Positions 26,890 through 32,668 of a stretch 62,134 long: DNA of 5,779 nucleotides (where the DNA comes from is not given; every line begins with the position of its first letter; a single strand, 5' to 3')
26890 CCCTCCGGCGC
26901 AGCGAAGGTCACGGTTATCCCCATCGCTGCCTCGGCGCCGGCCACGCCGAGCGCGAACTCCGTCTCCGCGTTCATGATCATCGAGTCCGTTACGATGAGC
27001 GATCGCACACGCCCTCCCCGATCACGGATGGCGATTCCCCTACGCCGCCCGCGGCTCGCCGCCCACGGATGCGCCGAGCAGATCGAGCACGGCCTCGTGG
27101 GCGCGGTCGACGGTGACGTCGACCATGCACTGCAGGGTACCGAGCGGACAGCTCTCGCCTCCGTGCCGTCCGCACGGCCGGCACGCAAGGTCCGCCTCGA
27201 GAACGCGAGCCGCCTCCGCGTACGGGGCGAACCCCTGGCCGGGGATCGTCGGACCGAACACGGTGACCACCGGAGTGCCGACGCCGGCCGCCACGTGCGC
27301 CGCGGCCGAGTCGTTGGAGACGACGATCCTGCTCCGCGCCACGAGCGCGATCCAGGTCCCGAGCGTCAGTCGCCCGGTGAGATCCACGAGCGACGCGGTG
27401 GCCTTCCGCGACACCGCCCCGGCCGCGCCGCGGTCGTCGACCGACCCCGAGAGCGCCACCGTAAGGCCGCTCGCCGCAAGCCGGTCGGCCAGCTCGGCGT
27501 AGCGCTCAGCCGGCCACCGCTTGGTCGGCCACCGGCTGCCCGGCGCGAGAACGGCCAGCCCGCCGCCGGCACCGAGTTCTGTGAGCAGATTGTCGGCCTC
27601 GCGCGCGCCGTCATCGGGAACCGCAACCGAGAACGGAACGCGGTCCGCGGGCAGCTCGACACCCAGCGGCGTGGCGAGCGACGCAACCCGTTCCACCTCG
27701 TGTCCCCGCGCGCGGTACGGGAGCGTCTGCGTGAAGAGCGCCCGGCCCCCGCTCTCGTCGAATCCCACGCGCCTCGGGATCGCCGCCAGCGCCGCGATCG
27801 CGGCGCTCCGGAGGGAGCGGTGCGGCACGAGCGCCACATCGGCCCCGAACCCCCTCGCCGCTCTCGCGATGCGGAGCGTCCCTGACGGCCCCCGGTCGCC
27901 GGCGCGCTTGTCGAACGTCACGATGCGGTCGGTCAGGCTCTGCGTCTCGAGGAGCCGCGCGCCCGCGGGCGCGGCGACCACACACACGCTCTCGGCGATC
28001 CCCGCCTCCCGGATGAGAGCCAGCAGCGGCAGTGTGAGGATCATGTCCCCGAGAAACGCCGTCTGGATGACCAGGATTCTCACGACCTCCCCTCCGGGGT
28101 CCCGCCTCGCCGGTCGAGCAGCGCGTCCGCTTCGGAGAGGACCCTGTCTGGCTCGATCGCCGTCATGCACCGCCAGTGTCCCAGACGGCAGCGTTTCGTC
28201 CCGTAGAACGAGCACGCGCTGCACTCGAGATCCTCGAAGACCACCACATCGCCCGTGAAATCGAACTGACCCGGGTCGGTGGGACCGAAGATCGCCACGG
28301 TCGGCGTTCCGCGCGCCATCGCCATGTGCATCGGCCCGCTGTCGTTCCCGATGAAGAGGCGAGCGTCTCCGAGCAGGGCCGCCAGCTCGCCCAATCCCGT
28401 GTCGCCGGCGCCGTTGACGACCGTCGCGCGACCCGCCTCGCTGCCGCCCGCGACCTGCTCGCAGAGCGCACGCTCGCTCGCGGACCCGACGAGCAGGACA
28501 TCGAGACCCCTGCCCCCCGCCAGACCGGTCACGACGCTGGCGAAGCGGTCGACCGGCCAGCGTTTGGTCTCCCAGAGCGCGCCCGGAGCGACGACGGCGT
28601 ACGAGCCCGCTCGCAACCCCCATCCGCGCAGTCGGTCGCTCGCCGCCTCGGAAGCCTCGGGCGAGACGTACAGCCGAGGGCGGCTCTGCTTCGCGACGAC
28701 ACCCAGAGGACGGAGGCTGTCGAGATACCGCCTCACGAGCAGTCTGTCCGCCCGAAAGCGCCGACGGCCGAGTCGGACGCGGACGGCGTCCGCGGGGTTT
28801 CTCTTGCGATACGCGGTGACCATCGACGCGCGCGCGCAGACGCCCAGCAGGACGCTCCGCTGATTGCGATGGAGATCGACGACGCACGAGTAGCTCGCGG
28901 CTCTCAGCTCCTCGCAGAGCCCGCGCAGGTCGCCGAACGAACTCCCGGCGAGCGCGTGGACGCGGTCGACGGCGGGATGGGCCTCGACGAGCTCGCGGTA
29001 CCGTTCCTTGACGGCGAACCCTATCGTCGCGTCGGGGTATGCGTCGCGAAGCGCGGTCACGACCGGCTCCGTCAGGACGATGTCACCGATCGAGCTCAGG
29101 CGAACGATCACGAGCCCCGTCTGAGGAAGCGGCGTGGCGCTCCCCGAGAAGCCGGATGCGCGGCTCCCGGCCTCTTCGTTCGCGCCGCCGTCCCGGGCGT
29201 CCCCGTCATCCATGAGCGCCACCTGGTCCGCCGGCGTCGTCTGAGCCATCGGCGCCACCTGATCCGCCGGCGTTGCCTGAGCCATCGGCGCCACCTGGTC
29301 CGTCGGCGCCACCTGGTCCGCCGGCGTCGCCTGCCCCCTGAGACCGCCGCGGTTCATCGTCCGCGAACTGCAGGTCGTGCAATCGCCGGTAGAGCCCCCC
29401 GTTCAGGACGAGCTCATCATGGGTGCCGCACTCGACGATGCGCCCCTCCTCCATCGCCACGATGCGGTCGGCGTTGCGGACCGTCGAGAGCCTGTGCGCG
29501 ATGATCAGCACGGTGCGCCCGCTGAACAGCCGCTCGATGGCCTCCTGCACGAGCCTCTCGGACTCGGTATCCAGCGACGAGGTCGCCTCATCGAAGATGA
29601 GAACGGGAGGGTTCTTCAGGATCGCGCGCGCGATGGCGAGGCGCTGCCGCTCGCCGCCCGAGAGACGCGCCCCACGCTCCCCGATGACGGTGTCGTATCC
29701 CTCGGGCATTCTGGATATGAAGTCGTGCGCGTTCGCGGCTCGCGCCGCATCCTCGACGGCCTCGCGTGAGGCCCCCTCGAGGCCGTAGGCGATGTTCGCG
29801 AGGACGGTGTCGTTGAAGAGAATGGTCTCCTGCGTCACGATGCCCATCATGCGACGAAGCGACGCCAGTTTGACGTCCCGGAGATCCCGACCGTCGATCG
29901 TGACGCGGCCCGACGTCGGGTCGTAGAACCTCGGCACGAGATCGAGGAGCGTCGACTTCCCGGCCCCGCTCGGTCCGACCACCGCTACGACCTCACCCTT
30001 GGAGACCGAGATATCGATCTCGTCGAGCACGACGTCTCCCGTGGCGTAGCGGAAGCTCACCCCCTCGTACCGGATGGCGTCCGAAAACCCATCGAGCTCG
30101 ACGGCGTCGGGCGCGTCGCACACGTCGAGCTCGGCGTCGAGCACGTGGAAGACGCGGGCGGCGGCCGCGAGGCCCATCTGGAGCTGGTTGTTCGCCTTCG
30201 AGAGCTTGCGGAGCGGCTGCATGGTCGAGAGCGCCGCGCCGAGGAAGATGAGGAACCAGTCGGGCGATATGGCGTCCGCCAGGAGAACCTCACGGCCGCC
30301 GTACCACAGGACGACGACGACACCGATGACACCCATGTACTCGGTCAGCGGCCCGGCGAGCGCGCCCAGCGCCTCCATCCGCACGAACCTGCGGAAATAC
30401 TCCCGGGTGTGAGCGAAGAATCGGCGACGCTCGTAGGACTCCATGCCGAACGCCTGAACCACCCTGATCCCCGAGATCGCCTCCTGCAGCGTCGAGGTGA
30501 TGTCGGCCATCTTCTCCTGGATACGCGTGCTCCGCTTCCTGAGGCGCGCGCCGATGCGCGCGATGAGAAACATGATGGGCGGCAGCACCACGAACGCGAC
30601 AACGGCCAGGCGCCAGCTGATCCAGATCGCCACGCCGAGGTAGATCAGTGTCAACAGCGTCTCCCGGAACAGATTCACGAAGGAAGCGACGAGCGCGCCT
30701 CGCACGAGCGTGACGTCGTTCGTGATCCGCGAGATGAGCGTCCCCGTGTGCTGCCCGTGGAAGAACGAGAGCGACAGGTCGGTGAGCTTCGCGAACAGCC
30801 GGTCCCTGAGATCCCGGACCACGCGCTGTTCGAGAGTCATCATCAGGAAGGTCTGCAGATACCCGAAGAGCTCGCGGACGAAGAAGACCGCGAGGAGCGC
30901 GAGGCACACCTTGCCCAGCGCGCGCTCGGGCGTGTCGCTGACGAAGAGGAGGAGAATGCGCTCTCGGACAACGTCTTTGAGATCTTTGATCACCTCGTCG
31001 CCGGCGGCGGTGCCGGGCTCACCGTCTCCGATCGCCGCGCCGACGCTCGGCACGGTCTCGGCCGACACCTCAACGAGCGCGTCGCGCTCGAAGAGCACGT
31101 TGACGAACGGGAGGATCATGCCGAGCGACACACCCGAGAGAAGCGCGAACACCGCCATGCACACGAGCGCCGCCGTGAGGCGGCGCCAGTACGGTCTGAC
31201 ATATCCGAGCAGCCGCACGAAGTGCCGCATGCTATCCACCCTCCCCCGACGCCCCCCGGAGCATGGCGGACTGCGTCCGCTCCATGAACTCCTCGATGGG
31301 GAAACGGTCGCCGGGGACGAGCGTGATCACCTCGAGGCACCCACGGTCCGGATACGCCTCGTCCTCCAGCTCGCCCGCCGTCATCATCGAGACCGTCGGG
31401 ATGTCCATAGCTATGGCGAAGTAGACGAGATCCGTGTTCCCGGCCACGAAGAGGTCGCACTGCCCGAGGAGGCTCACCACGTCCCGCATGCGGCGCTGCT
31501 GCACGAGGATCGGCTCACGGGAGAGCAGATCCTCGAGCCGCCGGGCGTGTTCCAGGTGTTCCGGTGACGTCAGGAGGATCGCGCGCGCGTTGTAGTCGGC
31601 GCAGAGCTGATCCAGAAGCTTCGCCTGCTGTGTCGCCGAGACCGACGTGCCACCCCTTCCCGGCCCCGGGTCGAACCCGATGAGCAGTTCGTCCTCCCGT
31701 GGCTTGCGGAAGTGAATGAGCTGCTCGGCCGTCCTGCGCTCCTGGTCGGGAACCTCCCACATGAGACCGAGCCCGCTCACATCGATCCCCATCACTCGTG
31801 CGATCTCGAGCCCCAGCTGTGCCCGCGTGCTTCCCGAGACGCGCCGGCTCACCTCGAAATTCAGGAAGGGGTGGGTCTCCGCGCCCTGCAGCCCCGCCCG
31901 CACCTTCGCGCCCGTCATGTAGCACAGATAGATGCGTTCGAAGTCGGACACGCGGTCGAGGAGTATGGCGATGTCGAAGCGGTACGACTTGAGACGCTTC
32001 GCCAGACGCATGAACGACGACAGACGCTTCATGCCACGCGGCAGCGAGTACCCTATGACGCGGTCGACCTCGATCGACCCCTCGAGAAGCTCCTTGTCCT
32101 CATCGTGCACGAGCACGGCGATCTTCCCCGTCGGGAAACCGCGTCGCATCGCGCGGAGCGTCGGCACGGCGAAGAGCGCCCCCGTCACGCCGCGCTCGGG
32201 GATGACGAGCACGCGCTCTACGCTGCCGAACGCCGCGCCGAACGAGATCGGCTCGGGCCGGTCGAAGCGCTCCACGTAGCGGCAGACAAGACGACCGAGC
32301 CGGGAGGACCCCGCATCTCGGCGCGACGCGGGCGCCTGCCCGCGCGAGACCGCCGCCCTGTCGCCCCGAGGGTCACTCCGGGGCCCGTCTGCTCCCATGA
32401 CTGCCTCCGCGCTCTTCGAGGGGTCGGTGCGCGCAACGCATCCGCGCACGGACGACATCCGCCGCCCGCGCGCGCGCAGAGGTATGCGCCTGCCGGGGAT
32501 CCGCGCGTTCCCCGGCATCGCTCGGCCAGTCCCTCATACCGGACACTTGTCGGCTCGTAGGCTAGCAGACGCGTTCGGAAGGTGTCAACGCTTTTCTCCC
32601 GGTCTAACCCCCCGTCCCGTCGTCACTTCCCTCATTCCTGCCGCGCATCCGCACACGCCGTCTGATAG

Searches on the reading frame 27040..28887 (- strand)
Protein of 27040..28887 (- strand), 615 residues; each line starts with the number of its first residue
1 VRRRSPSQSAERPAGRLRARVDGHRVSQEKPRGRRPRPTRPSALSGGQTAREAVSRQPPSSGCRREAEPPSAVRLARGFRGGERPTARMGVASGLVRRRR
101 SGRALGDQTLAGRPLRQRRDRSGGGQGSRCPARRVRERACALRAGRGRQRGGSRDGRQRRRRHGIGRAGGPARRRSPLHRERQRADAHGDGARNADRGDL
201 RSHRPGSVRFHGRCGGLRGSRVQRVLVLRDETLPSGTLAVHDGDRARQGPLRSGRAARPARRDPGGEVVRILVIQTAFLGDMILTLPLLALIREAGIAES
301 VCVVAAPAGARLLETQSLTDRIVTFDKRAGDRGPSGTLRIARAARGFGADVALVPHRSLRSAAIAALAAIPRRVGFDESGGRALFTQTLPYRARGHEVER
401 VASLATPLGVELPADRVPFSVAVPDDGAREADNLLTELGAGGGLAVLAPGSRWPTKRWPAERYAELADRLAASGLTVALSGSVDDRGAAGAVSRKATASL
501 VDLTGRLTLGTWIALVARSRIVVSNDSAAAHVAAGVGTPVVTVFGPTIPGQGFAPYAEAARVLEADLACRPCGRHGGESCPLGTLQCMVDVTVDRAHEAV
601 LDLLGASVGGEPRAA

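Call 56: search_protein_families(library=pfam, max_evalue=0.0001, proteins=[window:27040-28887:-])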
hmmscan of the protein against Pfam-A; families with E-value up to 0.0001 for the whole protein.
window:27040-28887:- (615 aa): 1 family
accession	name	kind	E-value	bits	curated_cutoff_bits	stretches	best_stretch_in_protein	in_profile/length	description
PF01075.23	Glyco_transf_9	-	1.5e-38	133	22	1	339-574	3-238/247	Glycosyltransferase family 9 (heptosyltransferase)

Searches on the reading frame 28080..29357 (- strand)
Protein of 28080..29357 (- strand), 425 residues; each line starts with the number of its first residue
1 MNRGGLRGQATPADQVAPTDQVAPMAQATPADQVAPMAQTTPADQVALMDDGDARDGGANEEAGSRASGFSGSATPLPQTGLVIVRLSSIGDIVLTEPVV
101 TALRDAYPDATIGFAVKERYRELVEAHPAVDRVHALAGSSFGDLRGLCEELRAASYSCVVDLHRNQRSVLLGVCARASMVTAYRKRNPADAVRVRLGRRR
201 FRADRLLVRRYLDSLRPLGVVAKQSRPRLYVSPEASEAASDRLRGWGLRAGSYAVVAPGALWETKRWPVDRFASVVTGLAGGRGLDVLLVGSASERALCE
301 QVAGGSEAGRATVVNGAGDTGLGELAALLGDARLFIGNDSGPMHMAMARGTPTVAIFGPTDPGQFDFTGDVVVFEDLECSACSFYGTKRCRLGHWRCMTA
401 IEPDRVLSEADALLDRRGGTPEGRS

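Call 56: search_protein_families(library=pfam, max_evalue=0.0001, proteins=[window:28080-29357:-])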
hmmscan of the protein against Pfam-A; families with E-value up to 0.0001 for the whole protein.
window:28080-29357:- (425 aa): 1 family
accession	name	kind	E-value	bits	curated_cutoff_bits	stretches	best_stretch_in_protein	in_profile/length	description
PF01075.23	Glyco_transf_9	-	9.9e-33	113.9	22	1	147-367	4-219/247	Glycosyltransferase family 9 (heptosyltransferase)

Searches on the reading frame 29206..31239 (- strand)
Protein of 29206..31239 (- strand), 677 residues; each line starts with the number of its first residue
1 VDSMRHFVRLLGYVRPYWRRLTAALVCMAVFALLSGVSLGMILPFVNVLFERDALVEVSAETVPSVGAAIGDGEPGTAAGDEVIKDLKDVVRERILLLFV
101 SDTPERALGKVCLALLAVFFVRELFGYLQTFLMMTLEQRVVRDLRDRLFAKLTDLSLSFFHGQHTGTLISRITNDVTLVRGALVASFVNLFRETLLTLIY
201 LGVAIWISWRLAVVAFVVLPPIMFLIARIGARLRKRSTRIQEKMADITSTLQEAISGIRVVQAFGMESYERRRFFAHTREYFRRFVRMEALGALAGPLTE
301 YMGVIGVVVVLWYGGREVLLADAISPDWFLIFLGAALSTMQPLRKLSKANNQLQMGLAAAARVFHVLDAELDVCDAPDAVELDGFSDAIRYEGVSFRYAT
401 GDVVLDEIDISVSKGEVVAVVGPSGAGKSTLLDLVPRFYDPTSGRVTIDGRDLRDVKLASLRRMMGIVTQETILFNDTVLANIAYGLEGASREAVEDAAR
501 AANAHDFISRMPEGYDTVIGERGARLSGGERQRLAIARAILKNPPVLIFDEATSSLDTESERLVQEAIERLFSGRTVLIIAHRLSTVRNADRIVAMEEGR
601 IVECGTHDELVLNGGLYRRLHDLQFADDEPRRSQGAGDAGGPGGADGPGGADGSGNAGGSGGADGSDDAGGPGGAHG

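Call 56: search_protein_families(library=pfam, max_evalue=0.0001, proteins=[window:29206-31239:-])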
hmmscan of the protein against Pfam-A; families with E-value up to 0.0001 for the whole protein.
window:29206-31239:- (677 aa): 4 families
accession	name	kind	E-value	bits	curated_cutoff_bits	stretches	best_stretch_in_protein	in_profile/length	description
PF00664.28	ABC_membrane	-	3.1e-45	155.4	28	1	100-333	31-264/274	ABC transporter transmembrane region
PF00005.33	ABC_tran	-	7.2e-34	117.8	25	1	405-554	1-137/137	ABC transporter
PF02463.25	SMC_N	-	5.3e-10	39.5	40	1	445-597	110-212/220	RecF/RecN/SMC N terminal domain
PF13191.12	AAA_16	-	4.2e-06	27.8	32.6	1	414-580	21-167/167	AAA ATPase domain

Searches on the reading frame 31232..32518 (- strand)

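Call 56: search_protein_families(library=pfam, max_evalue=0.0001, proteins=[window:31232-32518:-])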
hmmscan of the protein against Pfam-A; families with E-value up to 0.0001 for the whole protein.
window:31232-32518:- (428 aa): 1 family
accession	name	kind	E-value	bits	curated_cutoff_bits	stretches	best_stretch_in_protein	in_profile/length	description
PF01075.23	Glyco_transf_9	-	3.5e-07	30.2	22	1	170-378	2-208/247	Glycosyltransferase family 9 (heptosyltransferase)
